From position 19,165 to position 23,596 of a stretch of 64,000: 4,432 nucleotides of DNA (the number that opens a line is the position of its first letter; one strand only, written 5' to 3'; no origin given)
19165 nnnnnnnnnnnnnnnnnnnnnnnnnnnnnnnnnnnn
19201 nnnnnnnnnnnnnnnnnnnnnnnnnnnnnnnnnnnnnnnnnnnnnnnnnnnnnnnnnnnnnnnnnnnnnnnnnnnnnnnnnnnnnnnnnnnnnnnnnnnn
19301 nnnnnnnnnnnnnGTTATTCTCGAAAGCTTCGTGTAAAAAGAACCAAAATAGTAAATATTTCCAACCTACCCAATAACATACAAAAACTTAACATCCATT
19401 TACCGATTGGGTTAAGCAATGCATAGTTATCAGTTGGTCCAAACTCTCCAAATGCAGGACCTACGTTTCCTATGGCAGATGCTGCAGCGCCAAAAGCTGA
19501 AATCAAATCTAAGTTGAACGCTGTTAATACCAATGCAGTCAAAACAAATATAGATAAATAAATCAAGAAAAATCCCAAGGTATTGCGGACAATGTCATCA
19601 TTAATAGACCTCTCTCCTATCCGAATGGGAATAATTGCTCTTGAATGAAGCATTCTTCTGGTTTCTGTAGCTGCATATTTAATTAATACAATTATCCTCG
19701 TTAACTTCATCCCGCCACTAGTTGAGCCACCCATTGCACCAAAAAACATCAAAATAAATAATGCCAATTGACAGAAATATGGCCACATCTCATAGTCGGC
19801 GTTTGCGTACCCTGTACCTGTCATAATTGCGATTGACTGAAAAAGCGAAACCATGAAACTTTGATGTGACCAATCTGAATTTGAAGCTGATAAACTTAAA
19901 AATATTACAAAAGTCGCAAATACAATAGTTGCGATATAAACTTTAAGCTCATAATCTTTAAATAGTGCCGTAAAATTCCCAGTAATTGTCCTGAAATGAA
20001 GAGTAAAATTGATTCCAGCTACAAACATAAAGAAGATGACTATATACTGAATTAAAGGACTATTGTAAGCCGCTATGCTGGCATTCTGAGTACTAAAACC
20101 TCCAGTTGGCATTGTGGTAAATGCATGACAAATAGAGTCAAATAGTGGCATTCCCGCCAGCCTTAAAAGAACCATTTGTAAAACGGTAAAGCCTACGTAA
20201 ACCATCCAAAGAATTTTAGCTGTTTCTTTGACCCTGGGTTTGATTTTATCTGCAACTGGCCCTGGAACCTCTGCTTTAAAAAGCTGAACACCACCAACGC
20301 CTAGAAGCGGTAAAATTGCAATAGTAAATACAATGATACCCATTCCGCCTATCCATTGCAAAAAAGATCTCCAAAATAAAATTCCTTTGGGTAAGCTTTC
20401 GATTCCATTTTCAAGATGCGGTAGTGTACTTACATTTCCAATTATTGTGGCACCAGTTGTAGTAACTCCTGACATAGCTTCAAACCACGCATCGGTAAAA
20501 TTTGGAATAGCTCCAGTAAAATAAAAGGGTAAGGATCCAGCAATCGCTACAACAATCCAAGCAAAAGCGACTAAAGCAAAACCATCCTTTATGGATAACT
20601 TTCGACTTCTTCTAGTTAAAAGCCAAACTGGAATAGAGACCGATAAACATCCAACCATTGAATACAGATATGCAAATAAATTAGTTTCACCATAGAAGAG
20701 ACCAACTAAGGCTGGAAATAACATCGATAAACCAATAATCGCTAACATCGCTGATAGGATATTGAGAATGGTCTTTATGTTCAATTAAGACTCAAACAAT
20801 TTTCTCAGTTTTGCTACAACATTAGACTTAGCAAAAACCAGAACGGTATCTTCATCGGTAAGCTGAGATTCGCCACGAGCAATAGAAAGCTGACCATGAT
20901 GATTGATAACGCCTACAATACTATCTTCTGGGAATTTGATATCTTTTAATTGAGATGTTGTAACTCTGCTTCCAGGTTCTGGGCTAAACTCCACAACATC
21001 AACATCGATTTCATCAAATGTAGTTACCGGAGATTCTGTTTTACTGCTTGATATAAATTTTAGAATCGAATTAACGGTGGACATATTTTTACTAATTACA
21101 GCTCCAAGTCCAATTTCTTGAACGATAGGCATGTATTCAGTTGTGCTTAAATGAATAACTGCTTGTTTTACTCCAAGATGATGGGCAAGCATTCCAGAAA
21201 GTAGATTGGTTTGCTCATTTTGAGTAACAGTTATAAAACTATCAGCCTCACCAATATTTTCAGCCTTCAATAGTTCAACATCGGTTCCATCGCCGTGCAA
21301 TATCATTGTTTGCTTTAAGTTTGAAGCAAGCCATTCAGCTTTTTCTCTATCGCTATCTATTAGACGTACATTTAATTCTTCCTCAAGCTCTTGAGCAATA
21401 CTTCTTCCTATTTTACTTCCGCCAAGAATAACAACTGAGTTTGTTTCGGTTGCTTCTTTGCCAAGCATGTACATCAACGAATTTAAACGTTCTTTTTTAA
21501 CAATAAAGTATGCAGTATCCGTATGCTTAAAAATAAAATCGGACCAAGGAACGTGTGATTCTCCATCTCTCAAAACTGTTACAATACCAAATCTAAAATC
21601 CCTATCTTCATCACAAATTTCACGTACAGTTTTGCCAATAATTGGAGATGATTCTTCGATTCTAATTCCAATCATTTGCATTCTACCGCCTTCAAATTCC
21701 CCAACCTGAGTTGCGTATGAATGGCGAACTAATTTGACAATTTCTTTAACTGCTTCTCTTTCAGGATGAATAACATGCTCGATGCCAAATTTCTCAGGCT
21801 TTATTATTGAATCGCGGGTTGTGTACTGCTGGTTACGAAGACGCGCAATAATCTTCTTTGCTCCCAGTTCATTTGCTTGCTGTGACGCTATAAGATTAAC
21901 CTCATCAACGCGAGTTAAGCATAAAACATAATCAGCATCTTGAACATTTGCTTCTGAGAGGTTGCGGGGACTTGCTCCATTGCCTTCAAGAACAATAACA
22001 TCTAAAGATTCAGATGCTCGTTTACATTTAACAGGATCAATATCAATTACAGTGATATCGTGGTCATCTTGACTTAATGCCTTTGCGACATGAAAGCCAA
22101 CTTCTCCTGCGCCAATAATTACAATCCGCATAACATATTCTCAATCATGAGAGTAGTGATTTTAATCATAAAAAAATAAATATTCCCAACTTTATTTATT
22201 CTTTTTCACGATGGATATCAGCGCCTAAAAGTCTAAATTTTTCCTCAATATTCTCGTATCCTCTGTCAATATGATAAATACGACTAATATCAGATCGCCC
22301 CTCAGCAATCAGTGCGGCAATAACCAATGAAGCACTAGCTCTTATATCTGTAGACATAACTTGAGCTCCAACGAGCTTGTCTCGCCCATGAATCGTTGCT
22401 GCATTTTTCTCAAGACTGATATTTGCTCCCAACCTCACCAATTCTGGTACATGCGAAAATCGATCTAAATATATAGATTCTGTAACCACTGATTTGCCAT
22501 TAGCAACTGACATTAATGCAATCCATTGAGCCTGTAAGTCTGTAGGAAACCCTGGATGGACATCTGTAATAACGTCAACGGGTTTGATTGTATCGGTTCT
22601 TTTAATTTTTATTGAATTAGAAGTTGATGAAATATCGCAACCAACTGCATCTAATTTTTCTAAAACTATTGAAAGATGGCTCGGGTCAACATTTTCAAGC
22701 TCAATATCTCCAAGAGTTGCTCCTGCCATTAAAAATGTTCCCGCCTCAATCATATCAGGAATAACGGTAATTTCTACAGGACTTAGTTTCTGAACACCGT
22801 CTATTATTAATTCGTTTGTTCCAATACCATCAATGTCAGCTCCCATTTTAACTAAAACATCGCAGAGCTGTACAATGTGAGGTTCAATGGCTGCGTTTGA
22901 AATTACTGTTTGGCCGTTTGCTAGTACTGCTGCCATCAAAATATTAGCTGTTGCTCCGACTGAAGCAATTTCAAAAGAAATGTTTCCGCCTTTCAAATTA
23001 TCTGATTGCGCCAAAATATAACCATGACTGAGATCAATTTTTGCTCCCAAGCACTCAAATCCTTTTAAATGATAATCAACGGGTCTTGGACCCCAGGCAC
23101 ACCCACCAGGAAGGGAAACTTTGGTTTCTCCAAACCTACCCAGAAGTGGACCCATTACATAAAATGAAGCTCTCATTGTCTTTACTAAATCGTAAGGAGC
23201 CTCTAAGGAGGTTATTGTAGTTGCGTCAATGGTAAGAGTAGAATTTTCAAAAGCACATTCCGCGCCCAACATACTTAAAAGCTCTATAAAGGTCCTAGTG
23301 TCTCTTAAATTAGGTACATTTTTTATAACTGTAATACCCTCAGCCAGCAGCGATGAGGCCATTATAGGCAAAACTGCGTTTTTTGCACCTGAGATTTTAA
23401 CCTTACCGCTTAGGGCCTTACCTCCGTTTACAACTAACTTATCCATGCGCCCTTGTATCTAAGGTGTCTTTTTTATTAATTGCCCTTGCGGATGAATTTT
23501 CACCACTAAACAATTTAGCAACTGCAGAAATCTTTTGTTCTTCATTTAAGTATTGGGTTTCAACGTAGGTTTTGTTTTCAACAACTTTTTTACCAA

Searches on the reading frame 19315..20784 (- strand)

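Call 17: search_protein_families(library=pfam, proteins=[window:19315-20784:-], max_evalue=0.00001)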
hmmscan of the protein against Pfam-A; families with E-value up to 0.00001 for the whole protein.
window:19315-20784:- (489 aa): 1 family
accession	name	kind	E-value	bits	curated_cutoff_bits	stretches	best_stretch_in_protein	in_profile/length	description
PF02386.22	TrkH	-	7.4e-78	262.6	27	1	50-484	17-491/502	Cation transport protein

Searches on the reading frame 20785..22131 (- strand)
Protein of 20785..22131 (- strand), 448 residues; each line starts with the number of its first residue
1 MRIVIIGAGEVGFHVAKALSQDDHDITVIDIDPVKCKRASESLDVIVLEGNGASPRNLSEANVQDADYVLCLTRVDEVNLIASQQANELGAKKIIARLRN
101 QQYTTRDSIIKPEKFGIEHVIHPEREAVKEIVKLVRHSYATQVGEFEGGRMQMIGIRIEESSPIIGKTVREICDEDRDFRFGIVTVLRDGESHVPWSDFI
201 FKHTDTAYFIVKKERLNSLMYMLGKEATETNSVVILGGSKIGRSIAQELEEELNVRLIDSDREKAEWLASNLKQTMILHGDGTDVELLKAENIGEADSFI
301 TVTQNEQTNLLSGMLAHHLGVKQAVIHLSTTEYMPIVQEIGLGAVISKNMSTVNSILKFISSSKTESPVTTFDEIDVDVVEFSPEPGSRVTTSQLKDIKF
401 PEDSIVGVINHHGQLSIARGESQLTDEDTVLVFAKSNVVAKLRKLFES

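Call 17: search_protein_families(library=pfam, proteins=[window:20785-22131:-], max_evalue=0.00001)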
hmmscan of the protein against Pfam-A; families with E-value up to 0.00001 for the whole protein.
window:20785-22131:- (448 aa): 7 families
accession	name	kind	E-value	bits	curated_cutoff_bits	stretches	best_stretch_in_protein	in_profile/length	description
PF02254.24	TrkA_N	-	2.3e-48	163.7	23.8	2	3-123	1-116/116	TrkA-N domain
PF02080.26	TrkA_C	-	1.5e-16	60.4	27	1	379-446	1-70/71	TrkA-C domain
PF03435.24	Sacchrp_dh_NADP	-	3.2e-09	37.6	25.1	0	3-65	1-60/129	Saccharopine dehydrogenase NADP binding domain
PF13241.12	NAD_binding_7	-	4.1e-08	34.2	22.1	0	2-89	9-85/104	Putative NAD(P)-binding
PF06690.17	HcgC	-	1.9e-07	31.3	31.4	0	212-279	25-92/248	FeGP cofactor biosynthesis protein, methyltransferase HcgC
PF03807.23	F420_oxidored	-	2.1e-06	28.7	21.6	0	2-87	1-81/94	NADP oxidoreductase coenzyme F420-dependent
PF01488.26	Shikimate_DH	-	3e-06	27.8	24.3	0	2-40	14-53/138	Shikimate / quinate 5-dehydrogenase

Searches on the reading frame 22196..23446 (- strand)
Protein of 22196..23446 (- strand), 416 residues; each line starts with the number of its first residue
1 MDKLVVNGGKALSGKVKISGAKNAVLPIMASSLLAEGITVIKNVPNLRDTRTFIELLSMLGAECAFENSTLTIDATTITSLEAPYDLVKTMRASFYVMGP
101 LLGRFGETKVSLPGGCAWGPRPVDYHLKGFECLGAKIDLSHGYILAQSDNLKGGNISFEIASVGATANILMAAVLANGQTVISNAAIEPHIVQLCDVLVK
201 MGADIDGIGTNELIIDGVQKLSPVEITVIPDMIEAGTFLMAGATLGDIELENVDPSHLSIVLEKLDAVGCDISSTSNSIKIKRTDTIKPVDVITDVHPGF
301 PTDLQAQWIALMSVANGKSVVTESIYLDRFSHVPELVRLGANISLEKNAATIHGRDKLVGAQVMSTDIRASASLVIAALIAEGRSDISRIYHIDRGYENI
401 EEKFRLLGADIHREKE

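Call 17: search_protein_families(library=pfam, proteins=[window:22196-23446:-], max_evalue=0.00001)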
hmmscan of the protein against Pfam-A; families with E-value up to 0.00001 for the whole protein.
window:22196-23446:- (416 aa): 1 family
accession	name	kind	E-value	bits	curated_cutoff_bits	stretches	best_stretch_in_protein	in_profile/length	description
PF00275.25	EPSP_synthase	-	1.3e-103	347.4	22.8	1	6-403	1-416/417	EPSP synthase (3-phosphoshikimate 1-carboxyvinyltransferase)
